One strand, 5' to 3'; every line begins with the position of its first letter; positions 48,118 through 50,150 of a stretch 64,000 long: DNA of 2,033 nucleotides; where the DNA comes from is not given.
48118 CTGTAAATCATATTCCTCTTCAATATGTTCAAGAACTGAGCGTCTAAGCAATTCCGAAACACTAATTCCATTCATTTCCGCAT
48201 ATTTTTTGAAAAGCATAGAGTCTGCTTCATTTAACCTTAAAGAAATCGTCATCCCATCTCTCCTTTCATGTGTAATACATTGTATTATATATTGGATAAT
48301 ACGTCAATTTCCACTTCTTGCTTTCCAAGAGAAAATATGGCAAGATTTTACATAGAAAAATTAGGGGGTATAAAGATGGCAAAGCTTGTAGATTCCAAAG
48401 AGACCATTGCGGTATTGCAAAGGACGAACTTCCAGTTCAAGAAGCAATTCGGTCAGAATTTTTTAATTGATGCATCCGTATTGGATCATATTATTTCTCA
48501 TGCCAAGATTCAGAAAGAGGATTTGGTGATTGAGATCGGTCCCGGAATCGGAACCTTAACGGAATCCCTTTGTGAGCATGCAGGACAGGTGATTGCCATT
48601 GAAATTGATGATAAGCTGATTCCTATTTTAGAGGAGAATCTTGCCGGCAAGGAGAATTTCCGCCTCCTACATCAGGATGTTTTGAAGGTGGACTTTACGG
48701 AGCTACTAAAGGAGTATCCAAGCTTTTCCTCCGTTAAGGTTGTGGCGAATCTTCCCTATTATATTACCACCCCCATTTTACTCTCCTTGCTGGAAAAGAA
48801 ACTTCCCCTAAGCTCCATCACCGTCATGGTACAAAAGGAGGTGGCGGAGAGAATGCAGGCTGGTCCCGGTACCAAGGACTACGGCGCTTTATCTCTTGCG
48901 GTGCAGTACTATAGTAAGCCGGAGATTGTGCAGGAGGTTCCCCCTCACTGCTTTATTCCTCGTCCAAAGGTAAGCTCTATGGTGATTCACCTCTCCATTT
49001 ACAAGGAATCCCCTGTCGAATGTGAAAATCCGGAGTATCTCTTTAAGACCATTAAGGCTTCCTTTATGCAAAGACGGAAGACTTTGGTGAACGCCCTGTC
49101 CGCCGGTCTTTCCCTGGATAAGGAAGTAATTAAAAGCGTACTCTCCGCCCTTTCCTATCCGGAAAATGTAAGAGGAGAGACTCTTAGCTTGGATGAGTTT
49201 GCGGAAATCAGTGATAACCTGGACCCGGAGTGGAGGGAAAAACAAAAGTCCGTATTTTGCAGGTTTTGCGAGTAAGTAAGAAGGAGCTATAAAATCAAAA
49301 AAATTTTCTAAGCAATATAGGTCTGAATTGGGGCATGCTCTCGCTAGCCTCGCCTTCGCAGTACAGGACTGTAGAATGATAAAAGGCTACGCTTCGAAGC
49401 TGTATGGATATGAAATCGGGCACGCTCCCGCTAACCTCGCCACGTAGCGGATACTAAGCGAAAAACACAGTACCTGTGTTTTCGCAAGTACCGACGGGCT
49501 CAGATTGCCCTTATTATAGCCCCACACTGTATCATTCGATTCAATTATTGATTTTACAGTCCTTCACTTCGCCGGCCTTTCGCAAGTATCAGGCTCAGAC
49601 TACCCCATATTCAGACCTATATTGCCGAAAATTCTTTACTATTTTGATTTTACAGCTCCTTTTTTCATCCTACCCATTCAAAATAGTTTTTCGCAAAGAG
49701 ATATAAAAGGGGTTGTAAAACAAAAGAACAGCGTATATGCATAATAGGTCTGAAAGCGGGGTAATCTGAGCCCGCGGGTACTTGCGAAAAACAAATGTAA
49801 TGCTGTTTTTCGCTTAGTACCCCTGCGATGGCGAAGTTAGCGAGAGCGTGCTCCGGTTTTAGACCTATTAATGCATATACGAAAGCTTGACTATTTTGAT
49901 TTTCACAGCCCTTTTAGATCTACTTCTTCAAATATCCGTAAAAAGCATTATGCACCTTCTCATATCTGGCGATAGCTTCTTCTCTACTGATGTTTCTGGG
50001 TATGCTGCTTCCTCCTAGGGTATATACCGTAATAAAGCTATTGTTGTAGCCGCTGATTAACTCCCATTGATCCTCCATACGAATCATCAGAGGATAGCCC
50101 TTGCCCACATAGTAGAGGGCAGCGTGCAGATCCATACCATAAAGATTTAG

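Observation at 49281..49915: Family of rod-like hairpin repeats with conserved core boxes and self-complementary variable arms (cluster of three units here)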

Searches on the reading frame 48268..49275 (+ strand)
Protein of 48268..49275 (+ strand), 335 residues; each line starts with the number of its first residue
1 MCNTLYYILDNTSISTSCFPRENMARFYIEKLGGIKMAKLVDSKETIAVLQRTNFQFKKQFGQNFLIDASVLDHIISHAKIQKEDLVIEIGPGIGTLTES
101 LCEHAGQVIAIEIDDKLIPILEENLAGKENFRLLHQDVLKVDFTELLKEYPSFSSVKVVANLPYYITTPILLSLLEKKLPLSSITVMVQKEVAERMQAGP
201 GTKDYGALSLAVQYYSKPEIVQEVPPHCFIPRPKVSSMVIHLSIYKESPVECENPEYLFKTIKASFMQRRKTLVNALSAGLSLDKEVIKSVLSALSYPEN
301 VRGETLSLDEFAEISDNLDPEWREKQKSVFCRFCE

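Call 29: find_encoding_contigs(protein=window:48268-49275:+, flank=3000, max_places=10)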
Protein window:48268-49275:+ (335 aa): no gene with exactly this product is on record in the collection.

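Call 32: find_homologous_proteins(query=window:48268-49275:+, max_evalue=1e-60)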
Query window:48268-49275:+ (335 aa): 7998 proteins with E <= 1e-60 among 8000 candidates; the best 120 are listed.
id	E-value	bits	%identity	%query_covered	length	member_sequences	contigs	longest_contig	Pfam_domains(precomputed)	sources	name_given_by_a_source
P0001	8.2e-190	648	99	89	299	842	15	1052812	PF00398.27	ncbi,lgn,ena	-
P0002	1.9e-186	637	97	89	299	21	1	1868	PF00398.27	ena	-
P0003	2.3e-186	637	97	89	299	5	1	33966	PF00398.27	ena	-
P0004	2.6e-186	636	96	89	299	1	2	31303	PF00398.27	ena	-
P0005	3.5e-186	636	97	89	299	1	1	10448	PF00398.27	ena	-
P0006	5.3e-186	635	97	89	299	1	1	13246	PF00398.27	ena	-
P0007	5.9e-186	635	96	89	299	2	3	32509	PF00398.27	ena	-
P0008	8.1e-185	631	96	89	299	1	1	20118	PF00398.27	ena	-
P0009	1.7e-184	630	96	89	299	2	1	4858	PF00398.27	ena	-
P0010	4.6e-184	629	95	89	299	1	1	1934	PF00398.27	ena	-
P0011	4.3e-182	623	94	89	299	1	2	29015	PF00398.27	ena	-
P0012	5.7e-177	606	96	86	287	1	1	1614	PF00398.27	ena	-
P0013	3.2e-176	603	96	85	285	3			PF00398.27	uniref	uniref:16S rRNA (adenine(1518)-N(6)/adenine(1519)-N(6))- dimethyltransferase RsmA n=1 Tax=Oribacteri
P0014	3.9e-173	593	94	89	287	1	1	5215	PF00398.27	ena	-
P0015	1.1e-159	549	88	89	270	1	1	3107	PF00398.27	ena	-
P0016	5.7e-151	520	85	84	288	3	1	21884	PF00398.27,PF13649.13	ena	-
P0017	2.1e-150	518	85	84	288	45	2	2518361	PF00398.27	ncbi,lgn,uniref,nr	ncbi:16S rRNA (adenine(1518)-N(6)/adenine(1519)-N(6))-dimethyltransferase RsmA [Oribacterium sp. ora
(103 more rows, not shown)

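Call 33: find_encoding_contigs(protein=P0001, flank=2500, max_places=10)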
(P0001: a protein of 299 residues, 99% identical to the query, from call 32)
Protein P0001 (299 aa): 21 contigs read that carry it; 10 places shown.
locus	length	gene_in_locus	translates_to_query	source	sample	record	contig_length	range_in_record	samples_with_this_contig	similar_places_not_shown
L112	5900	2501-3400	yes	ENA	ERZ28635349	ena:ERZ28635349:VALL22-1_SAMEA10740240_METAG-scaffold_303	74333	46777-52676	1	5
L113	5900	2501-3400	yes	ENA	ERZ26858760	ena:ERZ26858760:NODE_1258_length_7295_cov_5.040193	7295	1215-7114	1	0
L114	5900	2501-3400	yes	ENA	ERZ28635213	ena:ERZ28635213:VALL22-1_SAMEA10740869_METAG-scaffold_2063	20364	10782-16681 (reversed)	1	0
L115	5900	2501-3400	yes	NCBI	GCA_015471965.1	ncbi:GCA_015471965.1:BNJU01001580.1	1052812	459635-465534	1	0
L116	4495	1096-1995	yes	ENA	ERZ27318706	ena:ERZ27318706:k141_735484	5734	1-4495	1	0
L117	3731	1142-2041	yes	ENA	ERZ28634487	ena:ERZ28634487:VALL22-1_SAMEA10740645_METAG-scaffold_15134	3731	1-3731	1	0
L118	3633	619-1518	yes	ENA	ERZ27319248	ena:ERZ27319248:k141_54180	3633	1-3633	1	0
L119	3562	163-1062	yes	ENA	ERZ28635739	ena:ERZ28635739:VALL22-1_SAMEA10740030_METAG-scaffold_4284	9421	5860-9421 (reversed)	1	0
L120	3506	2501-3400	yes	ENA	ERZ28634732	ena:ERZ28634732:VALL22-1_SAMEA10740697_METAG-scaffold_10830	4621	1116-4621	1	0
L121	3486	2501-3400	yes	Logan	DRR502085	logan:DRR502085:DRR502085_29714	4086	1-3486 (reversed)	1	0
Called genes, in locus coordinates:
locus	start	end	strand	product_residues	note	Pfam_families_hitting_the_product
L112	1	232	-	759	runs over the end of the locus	PF23139:OB_YrrC, PF14490:HHH_RecD2 (weak), PF14490:HHH_RecD2, PF05970:PIF1 (weak), PF13245:AAA_19, PF13604:AAA_30, PF18335:SH3_13, PF13538:UvrD_C_2, +4 more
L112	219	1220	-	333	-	PF06723:MreB_Mbl, PF00022:Actin (faint), PF25216:Volactin (weak), PF00012:HSP70, PF14450:FtsA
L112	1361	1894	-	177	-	PF00293:NUDIX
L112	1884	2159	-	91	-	PF05016:ParE_toxin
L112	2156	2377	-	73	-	PF19807:DUF6290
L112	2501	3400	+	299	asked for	PF00398:RrnaAD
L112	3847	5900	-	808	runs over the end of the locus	-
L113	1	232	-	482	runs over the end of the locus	?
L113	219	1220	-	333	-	PF06723:MreB_Mbl, PF00022:Actin (faint), PF25216:Volactin (weak), PF00012:HSP70, PF14450:FtsA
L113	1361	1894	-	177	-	PF00293:NUDIX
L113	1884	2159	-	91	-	PF05016:ParE_toxin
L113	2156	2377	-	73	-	PF19807:DUF6290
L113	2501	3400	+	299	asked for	PF00398:RrnaAD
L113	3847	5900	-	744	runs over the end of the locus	?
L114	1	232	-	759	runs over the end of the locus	PF23139:OB_YrrC, PF14490:HHH_RecD2 (weak), PF14490:HHH_RecD2, PF05970:PIF1 (weak), PF13245:AAA_19, PF13604:AAA_30, PF18335:SH3_13, PF13538:UvrD_C_2, +4 more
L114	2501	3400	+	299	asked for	PF00398:RrnaAD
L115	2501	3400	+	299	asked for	PF00398:RrnaAD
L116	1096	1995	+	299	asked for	PF00398:RrnaAD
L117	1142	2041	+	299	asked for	PF00398:RrnaAD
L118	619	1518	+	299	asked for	PF00398:RrnaAD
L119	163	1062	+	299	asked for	PF00398:RrnaAD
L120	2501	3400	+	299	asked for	PF00398:RrnaAD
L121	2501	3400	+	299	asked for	PF00398:RrnaAD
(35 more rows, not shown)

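Call 34: find_encoding_contigs(protein=P0017, flank=2500, max_places=6)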
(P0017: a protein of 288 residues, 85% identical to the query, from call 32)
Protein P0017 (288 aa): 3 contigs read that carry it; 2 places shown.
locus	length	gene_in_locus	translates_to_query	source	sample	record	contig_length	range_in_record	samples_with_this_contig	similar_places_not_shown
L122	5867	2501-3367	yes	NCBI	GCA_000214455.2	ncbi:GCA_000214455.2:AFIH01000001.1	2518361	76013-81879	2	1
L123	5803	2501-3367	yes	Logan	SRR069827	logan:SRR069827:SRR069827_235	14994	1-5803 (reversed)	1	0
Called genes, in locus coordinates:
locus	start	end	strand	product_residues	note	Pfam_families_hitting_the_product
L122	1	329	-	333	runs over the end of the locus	PF06723:MreB_Mbl, PF00022:Actin (faint), PF00012:HSP70, PF14450:FtsA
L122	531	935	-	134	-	PF01850:PIN (weak), PF13470:PIN_3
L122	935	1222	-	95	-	PF04014:MazE_antitoxin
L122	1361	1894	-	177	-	PF00293:NUDIX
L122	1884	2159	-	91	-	PF05016:ParE_toxin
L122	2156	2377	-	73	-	PF19807:DUF6290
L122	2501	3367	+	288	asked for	PF00398:RrnaAD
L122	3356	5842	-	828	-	-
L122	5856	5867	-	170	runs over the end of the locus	PF14584:DUF4446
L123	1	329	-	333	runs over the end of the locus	PF06723:MreB_Mbl, PF00022:Actin (faint), PF00012:HSP70, PF14450:FtsA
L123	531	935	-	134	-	PF01850:PIN (weak), PF13470:PIN_3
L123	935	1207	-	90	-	PF04014:MazE_antitoxin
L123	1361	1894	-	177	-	PF00293:NUDIX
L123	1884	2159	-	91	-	PF05016:ParE_toxin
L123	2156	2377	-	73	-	PF19807:DUF6290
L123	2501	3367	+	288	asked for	PF00398:RrnaAD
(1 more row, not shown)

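Call 63: find_encoding_contigs(protein=P0011, flank=1500, max_places=4)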
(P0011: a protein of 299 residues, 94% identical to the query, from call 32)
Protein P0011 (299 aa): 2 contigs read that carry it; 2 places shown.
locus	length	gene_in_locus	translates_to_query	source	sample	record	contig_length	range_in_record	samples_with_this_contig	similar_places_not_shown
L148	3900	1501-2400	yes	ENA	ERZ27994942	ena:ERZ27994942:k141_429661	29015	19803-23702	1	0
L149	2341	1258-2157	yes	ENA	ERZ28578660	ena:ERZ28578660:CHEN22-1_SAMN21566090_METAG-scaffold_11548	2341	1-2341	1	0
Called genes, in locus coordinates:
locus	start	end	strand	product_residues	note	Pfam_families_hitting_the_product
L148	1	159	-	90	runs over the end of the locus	PF04014:MazE_antitoxin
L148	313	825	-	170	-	PF00293:NUDIX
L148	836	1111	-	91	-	PF05016:ParE_toxin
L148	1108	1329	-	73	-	PF19807:DUF6290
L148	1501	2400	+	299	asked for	PF00398:RrnaAD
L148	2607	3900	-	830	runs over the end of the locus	-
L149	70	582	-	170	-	PF00293:NUDIX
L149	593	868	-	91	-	PF05016:ParE_toxin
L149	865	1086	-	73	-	PF19807:DUF6290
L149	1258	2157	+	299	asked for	PF00398:RrnaAD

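Call 64: find_encoding_contigs(protein=P0016, flank=1500, max_places=4)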
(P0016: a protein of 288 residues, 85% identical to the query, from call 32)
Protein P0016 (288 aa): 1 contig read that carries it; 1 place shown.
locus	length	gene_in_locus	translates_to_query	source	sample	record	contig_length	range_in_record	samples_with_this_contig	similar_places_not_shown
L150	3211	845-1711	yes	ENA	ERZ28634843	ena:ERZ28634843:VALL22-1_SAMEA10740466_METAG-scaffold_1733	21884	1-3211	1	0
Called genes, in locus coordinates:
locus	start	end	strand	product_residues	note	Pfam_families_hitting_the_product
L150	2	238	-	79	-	?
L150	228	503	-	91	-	PF05016:ParE_toxin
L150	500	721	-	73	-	PF19807:DUF6290, PF21983:NikA-like (weak)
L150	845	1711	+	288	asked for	PF00398:RrnaAD, PF13649:Methyltransf_25 (faint)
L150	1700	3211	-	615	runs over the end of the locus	-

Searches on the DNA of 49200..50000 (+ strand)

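Call 9: search_rna_families(source=window, start=49200, end=50000, threshold=evalue, max_evalue=10, show_alignments=3)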
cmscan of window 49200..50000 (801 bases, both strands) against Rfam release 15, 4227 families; matches with E-value up to 10: 12.
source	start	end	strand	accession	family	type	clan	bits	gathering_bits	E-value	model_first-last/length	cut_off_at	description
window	49578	49791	+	RF04127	MIR8007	Gene; miRNA;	-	27.6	195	0.0047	1-226/226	no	MIR8007 microRNA precursor family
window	49613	49751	-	RF04205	MIR2606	Gene; miRNA;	-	25.2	139.7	0.27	1-165/165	no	MIR2606 microRNA precursor family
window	49600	49736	+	RF03922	MIR2119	Gene; miRNA;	-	22.2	73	3.3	1-188/188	no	MIR2119 microRNA precursor family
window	49637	49734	-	RF00950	mir-927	Gene; miRNA;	-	21.1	60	0.53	1-86/86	no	mir-927 microRNA precursor family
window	49610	49755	+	RF04174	MIR4208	Gene; miRNA;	-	20.4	140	2.2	1-191/191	no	MIR4208 microRNA precursor family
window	49578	49788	-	RF04174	MIR4208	Gene; miRNA;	-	20.3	140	2.2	1-191/191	no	MIR4208 microRNA precursor family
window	49626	49682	-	RF01625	ceN28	Gene; snRNA; snoRNA; CD-box;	-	18.5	70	0.52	1-88/88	no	Caenorhabditis snoRNA ceN28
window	49737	49788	+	RF03051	RAGATH-26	Gene; sRNA;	-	18.1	86.3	1.4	1-76/76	no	RAGATH-26 RNA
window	49684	49939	+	RF04015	MIR946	Gene; miRNA;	-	17.7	190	0.48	1-189/189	no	MIR946 microRNA precursor family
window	49593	49771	-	RF01005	MIR530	Gene; miRNA;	-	17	85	2.2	1-172/172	no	MIR530 microRNA precursor family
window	49639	49728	+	RF03578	mir-3910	Gene; miRNA;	-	15.1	95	8.4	1-82/82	no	mir-3910 microRNA precursor family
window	49231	49244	-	RF01072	TMV_UPD-PK3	Cis-reg;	-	14.1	34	1.2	3-16/31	no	Pseudoknot of upstream pseudoknot domain (UPD) of the 3'UTR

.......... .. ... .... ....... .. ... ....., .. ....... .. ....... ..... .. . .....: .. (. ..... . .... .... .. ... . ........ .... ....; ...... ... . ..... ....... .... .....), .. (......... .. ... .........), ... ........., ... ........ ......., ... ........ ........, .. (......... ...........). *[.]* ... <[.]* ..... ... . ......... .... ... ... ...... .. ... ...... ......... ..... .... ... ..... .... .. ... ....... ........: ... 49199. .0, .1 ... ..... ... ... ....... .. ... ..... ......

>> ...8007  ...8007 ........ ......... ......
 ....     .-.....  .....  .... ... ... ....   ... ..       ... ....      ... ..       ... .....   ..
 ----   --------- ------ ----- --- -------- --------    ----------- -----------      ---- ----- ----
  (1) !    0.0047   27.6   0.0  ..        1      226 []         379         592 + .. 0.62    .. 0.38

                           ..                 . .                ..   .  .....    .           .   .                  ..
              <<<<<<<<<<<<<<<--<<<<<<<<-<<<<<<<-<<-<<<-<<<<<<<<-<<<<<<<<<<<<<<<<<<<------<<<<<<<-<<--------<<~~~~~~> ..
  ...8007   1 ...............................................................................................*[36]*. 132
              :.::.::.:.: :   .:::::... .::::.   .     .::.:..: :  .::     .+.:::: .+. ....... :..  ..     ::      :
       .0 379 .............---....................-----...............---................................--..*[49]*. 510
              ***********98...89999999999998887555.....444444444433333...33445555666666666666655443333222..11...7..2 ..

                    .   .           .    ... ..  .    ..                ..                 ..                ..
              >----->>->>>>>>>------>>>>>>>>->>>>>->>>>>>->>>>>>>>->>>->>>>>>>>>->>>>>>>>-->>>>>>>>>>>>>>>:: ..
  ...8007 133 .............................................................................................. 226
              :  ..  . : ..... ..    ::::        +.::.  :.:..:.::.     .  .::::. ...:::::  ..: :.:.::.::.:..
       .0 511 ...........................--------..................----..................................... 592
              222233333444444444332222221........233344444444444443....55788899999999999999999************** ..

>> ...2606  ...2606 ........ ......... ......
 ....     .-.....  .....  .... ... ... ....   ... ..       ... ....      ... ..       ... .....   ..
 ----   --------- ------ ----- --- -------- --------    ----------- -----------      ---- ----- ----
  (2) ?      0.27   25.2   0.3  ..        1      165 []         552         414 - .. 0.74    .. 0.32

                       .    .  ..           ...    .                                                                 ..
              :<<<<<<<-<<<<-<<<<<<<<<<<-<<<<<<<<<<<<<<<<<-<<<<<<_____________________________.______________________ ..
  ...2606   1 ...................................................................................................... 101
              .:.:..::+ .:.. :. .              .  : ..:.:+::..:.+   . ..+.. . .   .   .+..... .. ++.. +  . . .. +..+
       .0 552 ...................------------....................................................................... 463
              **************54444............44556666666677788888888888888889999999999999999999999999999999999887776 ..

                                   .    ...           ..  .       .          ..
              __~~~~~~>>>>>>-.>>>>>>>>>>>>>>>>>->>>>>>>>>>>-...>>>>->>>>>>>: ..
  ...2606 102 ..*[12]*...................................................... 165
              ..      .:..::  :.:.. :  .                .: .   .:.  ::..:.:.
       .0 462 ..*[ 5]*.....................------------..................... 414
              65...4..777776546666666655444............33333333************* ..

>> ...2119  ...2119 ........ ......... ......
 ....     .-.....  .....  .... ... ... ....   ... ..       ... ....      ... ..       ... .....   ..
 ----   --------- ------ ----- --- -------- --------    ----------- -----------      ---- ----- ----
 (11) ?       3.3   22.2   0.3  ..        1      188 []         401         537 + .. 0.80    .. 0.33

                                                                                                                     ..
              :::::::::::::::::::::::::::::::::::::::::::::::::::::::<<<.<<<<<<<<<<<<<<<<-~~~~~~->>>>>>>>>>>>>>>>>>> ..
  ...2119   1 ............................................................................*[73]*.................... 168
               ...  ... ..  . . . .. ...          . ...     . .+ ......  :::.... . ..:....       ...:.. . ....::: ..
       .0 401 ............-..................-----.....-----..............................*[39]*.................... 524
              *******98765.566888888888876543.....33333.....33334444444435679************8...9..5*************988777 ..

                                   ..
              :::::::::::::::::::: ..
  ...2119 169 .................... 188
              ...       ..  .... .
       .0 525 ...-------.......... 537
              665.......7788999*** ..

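Call 74: search_dna_similar(query=window:49705-49915:+, collection=plasmids, mode=distant, max_evalue=0.001, max_rows=10)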
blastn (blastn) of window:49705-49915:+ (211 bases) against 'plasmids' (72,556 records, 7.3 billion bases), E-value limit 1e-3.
No match.

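Call 75: search_dna_similar(query=window:49705-49915:+, collection=phages, mode=distant, max_evalue=0.001, max_rows=10)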
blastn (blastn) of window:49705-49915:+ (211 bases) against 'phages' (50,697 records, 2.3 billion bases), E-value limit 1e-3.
No match.
